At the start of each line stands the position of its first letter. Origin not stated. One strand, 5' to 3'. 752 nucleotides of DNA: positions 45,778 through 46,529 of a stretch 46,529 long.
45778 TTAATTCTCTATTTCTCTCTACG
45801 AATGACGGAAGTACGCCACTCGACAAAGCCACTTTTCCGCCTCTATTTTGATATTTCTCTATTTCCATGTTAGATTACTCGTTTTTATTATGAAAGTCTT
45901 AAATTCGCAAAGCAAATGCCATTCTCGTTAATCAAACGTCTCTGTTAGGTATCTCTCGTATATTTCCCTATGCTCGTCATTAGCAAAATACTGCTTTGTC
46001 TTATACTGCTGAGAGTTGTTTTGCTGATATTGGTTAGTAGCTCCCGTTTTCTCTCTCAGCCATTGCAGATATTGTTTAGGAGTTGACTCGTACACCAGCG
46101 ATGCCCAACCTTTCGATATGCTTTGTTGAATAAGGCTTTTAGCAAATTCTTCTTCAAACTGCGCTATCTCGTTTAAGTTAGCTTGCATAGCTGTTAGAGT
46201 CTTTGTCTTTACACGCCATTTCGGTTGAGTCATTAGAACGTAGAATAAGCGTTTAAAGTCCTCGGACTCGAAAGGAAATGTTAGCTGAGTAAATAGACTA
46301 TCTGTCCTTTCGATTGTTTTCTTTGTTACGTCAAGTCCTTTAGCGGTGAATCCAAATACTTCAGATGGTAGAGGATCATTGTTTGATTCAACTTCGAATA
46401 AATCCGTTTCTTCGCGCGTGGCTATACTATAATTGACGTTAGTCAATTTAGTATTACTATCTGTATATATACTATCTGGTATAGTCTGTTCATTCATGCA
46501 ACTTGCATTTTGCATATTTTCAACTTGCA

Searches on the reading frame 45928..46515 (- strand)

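Call 61: search_protein_families(library=phrogs, proteins=[window:45928-46515:-], max_evalue=0.001)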
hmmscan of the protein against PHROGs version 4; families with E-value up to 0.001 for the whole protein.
window:45928-46515:- (195 aa): 1 family
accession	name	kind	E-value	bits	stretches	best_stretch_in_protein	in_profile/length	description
phrog_678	-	DNA, RNA and nucleotide metabolism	2.1e-05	25.2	1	59-180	201-317/346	replication initiation O-like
